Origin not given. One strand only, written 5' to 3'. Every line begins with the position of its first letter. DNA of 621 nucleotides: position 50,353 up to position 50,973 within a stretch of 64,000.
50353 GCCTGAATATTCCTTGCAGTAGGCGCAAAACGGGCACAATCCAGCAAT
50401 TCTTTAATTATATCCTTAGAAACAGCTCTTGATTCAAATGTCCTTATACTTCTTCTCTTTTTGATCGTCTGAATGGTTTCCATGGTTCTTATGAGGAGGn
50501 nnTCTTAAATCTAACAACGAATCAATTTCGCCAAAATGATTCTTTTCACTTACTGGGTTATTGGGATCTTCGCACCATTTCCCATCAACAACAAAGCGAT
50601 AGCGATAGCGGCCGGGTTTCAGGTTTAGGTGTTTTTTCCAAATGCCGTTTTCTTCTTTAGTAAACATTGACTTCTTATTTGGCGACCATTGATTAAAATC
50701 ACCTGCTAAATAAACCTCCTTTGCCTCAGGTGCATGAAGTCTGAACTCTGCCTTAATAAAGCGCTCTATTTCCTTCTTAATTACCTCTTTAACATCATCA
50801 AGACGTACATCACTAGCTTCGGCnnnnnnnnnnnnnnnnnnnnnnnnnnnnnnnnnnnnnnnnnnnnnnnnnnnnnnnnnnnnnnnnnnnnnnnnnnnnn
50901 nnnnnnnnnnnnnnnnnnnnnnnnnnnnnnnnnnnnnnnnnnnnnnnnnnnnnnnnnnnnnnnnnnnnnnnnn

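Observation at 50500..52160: ParA/MinD-type ATPase fused to a CBM48 glycogen-binding module, translationally coupled to a single-pass membrane protein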

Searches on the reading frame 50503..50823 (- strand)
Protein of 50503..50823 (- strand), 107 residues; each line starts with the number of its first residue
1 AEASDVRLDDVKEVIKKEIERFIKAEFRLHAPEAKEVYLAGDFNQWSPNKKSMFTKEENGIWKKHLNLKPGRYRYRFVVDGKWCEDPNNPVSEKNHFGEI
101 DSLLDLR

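Call 25: search_solved_structures(query=window:50503-50787:-, max_evalue=0.01, show_alignments=3)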
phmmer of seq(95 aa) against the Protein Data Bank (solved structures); distinct sequences matched with E-value up to 0.01: 31.
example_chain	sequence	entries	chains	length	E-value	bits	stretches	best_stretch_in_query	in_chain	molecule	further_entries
1z0n_A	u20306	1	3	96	8.2e-11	45.2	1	22-93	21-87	5'-AMP-activated protein kinase, beta-1 subunit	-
4yef_A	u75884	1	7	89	9.2e-11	45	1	22-93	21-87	5'-AMP-activated protein kinase subunit beta-1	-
1z0m_A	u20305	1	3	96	1e-10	44.8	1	22-93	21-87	5'-AMP-activated protein kinase, beta-1 subunit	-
4qfg_B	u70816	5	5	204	2.7e-10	43.5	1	22-92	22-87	5'-AMP-activated protein kinase subunit beta-1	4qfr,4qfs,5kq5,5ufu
4y0g_A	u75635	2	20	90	4.6e-10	42.7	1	22-93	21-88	5'-AMP-activated protein kinase subunit beta-2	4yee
6e4t_B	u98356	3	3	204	4.7e-10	42.7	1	22-92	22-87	5'-AMP-activated protein kinase subunit beta-1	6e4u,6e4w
5t5t_B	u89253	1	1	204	4.9e-10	42.7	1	22-92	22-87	5'-AMP-activated protein kinase subunit beta-1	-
6c9f_B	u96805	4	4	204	5.2e-10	42.6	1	22-92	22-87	5'-AMP-activated protein kinase subunit beta-1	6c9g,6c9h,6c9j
2f15_A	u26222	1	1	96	5.5e-10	42.5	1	22-93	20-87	5'-AMP-activated protein kinase, beta-2 subunit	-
2lu3_A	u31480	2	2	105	7e-10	42.2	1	22-93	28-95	5'-AMP-activated protein kinase subunit beta-2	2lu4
4zhx_B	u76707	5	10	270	1.3e-09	41.3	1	22-92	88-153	5'-AMP-activated protein kinase subunit beta-1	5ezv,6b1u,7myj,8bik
4cfe_B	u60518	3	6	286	1.4e-09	41.2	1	22-92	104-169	5'-AMP-ACTIVATED PROTEIN KINASE SUBUNIT BETA-1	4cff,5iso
4rer_B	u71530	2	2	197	2.8e-09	40.3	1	22-93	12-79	5'-AMP-activated protein kinase subunit beta-2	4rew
7jhg_B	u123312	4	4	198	2.8e-09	40.2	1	22-93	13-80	5'-AMP-activated protein kinase subunit beta-2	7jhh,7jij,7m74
6b2e_B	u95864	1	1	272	4.5e-09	39.6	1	22-93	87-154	5'-AMP-activated protein kinase subunit beta-2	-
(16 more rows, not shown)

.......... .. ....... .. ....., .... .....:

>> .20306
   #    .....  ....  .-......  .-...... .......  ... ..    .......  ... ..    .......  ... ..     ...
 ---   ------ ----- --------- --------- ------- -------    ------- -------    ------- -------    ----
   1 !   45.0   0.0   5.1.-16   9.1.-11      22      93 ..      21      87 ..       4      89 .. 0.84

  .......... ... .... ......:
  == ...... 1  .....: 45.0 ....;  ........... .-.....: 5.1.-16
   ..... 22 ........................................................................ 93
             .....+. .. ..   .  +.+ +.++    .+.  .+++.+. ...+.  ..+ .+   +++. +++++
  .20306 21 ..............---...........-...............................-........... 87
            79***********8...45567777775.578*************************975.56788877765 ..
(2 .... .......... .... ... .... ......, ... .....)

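Call 62: search_protein_representatives(protein=window:50503-50823:-)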
Query: 107 residues. Proteins with E-value up to 0.001 (for the whole library): 10810; up to 1e-10: 2413; up to 1e-30: 150. The best 150 are listed.
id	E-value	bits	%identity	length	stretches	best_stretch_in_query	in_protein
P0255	5.1e-218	725.2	41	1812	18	24-97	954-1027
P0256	1.8e-87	305.0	43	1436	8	7-84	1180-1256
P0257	8.1e-80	280.3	40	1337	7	24-106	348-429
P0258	7.2e-75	264.4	43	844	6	24-94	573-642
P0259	1.6e-74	263.3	36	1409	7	29-105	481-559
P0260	1.2e-72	257.3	41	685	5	3-105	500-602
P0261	1.8e-72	256.6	31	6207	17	35-85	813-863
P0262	4.2e-72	255.5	43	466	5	28-105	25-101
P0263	1.0e-71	254.2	41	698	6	23-102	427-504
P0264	1.2e-68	244.4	39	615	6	27-104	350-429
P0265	2.4e-68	243.4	46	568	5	23-93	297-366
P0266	1.2e-64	231.5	42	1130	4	26-105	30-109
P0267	1.2e-63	228.3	37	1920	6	12-99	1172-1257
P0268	5.7e-59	213.2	42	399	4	25-103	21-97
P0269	3.1e-58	210.8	41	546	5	26-102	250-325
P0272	6.0e-54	197.0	44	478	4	27-105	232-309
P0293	6.1e-48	177.7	42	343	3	28-106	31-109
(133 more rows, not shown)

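Call 63: search_protein_families(library=pfam, proteins=[P0255, P0256, P0258, P0260, P0262, P0265, P0268, P0272, P0293, P0266], max_evalue=0.0001)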
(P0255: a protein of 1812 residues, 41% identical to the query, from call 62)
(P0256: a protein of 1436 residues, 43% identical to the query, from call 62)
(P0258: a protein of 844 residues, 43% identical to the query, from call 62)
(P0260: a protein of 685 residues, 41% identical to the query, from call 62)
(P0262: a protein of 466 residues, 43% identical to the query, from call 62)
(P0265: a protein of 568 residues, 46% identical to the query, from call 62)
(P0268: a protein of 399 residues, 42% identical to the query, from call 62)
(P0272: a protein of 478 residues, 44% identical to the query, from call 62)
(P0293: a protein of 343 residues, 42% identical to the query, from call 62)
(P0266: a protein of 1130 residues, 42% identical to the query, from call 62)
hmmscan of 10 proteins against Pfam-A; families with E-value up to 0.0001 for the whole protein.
P0255 (1812 aa): 7 families
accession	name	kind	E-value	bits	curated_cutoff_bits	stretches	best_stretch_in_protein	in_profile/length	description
PF16561.11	AMPK1_CBM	-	5e-183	594.3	26.8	16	337-408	4-73/85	Glycogen recognition site of AMP-activated protein kinase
PF02922.24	CBM_48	-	1.4e-177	577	22.4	16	864-922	11-71/83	Carbohydrate-binding module 48 (Isoamylase N-terminal domain)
PF22019.2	GlgB_N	-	4.1e-69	229.2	27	0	596-657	27-94/94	alpha-1,4-glucan branching enzyme GlgB, N-terminal domain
PF22058.2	X25_BaPul_like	-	1.2e-62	208.4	27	0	1157-1189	23-55/87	Pullulanase X25 domain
PF16760.10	CBM53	-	2.6e-19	69.7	27.6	0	345-379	10-51/57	Starch/carbohydrate-binding module (family 53)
PF19077.6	Big_13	-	1.6e-16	61.1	27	0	1311-1363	28-82/102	Bacterial Ig-like domain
PF02903.20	Alpha-amylase_N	-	5.6e-08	33.4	23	0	709-743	47-88/120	Alpha amylase, N-terminal ig-like domain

P0256 (1436 aa): 13 families
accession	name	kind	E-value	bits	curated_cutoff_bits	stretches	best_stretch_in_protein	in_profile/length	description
PF02922.24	CBM_48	-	8.5e-90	295.6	22.4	8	926-989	8-72/83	Carbohydrate-binding module 48 (Isoamylase N-terminal domain)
PF16561.11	AMPK1_CBM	-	4.7e-82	270.7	26.8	7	863-924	10-69/85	Glycogen recognition site of AMP-activated protein kinase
PF22058.2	X25_BaPul_like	-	4.4e-37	126.5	27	3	1298-1359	13-77/87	Pullulanase X25 domain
PF00128.31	Alpha-amylase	-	1.9e-16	60.8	22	1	378-688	21-354/446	Alpha amylase, catalytic domain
PF03714.20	PUD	-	5e-16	59.8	25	1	26-118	2-97/97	Bacterial pullanase-associated domain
PF19077.6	Big_13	-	7.1e-13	49.4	27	0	1115-1166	29-81/102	Bacterial Ig-like domain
PF21653.3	pulA_all-beta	-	1.7e-11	44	26.7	1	760-807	11-59/60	Pullulanase, all-beta domain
PF18656.6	DUF5633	-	2.4e-10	40.5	23.6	0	1051-1066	25-40/41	Family of unknown function (DUF5633)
PF16760.10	CBM53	-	6e-09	36.5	27.6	0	940-980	12-54/57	Starch/carbohydrate-binding module (family 53)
PF22019.2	GlgB_N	-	2e-08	34.7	27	0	229-306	20-94/94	alpha-1,4-glucan branching enzyme GlgB, N-terminal domain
PF11852.14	Pullul_strch_C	-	1.9e-06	27.9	29.7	1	721-798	44-121/165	Alpha-1,6-glucosidases, pullulanase-type, C-terminal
PF16411.10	SusF_SusE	-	9e-06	26.5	27.5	0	1301-1381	8-87/167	Outer membrane protein SusF_SusE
PF18310.7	DUF5605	-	5.4e-05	23.5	25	0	1216-1238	40-62/73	Domain of unknown function (DUF5605)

P0258 (844 aa): 5 families
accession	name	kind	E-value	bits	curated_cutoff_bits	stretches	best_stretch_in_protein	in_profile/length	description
PF16561.11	AMPK1_CBM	-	1.1e-76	253.5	26.8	6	574-654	3-80/85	Glycogen recognition site of AMP-activated protein kinase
PF02922.24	CBM_48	-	4e-51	171.7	22.4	6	770-824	13-71/83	Carbohydrate-binding module 48 (Isoamylase N-terminal domain)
PF22058.2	X25_BaPul_like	-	1.9e-29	102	27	1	477-535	12-71/87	Pullulanase X25 domain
PF00686.25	CBM_20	-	1.2e-08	35.1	23.3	0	480-520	27-71/97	Starch binding domain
PF22111.2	MtrC-MtrF_N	-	8.5e-05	22.9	27.7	0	24-98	38-113/126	Decaheme cytochrome c component MtrC/MtrF N-terminal domain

P0260 (685 aa): 3 families
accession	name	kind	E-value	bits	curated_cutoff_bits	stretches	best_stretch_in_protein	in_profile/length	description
PF16561.11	AMPK1_CBM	-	2.1e-67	223.8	26.8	5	414-496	3-82/85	Glycogen recognition site of AMP-activated protein kinase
PF02922.24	CBM_48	-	1.1e-44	151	22.4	4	308-365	13-72/83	Carbohydrate-binding module 48 (Isoamylase N-terminal domain)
PF22058.2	X25_BaPul_like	-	2.7e-28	98.3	27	2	323-380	12-72/87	Pullulanase X25 domain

P0262 (466 aa): 4 families
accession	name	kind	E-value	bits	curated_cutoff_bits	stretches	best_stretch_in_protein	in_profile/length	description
PF16561.11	AMPK1_CBM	-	6.1e-67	222.3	26.8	5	23-106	4-83/85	Glycogen recognition site of AMP-activated protein kinase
PF02922.24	CBM_48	-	1.8e-47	160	22.4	5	216-275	10-72/83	Carbohydrate-binding module 48 (Isoamylase N-terminal domain)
PF22058.2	X25_BaPul_like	-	2.6e-31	108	27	3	38-103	13-70/87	Pullulanase X25 domain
PF16760.10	CBM53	-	8e-09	36.1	27.6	0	23-70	2-54/57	Starch/carbohydrate-binding module (family 53)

P0265 (568 aa): 4 families
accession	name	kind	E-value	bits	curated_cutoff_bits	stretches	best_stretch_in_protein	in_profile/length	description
PF16561.11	AMPK1_CBM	-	1.1e-65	218.3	26.8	5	300-380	4-81/85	Glycogen recognition site of AMP-activated protein kinase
PF02922.24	CBM_48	-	1.5e-48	163.4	22.4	5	498-553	13-72/83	Carbohydrate-binding module 48 (Isoamylase N-terminal domain)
PF22058.2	X25_BaPul_like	-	1.7e-27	95.8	27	2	202-252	26-77/87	Pullulanase X25 domain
PF16760.10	CBM53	-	5.7e-08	33.4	27.6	0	416-452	10-51/57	Starch/carbohydrate-binding module (family 53)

P0268 (399 aa): 7 families
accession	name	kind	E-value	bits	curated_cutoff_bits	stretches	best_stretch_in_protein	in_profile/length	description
PF16561.11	AMPK1_CBM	-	7.2e-66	218.9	26.8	4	26-102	8-81/85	Glycogen recognition site of AMP-activated protein kinase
PF02922.24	CBM_48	-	4.3e-31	107.5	22.4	2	19-89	11-80/83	Carbohydrate-binding module 48 (Isoamylase N-terminal domain)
PF22058.2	X25_BaPul_like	-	9.1e-30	103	27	3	144-194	13-65/87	Pullulanase X25 domain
PF16760.10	CBM53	-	3.6e-14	53.2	27.6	0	20-68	2-54/57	Starch/carbohydrate-binding module (family 53)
PF00686.25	CBM_20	-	6e-09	36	23.3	0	20-86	3-86/97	Starch binding domain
PF16411.10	SusF_SusE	-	2.8e-07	31.4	27.5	0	246-298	3-64/167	Outer membrane protein SusF_SusE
PF09134.16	Invasin_D3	-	2.5e-05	25.1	33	0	152-187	49-88/98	Invasin, domain 3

P0272 (478 aa): 4 families
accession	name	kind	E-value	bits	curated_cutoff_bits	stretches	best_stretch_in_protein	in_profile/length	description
PF16561.11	AMPK1_CBM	-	7.2e-56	186.8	26.8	4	404-470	8-73/85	Glycogen recognition site of AMP-activated protein kinase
PF02922.24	CBM_48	-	2.8e-25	88.9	22.4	1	238-287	20-72/83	Carbohydrate-binding module 48 (Isoamylase N-terminal domain)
PF22058.2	X25_BaPul_like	-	1.9e-10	41.1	27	0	177-210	29-62/87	Pullulanase X25 domain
PF16760.10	CBM53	-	1.4e-09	38.5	27.6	0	158-195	11-54/57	Starch/carbohydrate-binding module (family 53)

P0293 (343 aa): 4 families
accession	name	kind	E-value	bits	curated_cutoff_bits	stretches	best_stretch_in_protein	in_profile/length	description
PF16561.11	AMPK1_CBM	-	1e-43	147.8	26.8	3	36-112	10-82/85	Glycogen recognition site of AMP-activated protein kinase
PF22058.2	X25_BaPul_like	-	1.9e-20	73.2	27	3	48-94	17-64/87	Pullulanase X25 domain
PF02922.24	CBM_48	-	4.5e-19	69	22.4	1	26-86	11-72/83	Carbohydrate-binding module 48 (Isoamylase N-terminal domain)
PF16760.10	CBM53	-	8.2e-07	29.6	27.6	0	37-74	10-51/57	Starch/carbohydrate-binding module (family 53)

P0266 (1130 aa): 9 families
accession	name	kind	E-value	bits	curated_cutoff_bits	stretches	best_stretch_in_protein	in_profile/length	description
PF16561.11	AMPK1_CBM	-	1.2e-65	218.2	26.8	4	31-113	5-82/85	Glycogen recognition site of AMP-activated protein kinase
PF00128.31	Alpha-amylase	-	7.1e-53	180.9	22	1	601-998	1-390/446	Alpha amylase, catalytic domain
PF22058.2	X25_BaPul_like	-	2.3e-34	117.8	27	4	391-459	13-72/87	Pullulanase X25 domain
PF02922.24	CBM_48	-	7.9e-30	103.5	22.4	1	27-87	11-72/83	Carbohydrate-binding module 48 (Isoamylase N-terminal domain)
PF16760.10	CBM53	-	2.3e-10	41.1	27.6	0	28-73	2-49/57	Starch/carbohydrate-binding module (family 53)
PF16411.10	SusF_SusE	-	1.5e-09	38.8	27.5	0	394-451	8-64/167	Outer membrane protein SusF_SusE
PF09134.16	Invasin_D3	-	4.3e-05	24.4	33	0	400-433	51-86/98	Invasin, domain 3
PF24695.1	PITM1-3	-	6.8e-05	23.5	27.7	0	394-431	48-87/98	PITM 1-3, beta-sandwich domain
PF02903.20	Alpha-amylase_N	-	7.8e-05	23.3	23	0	488-578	17-110/120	Alpha amylase, N-terminal ig-like domain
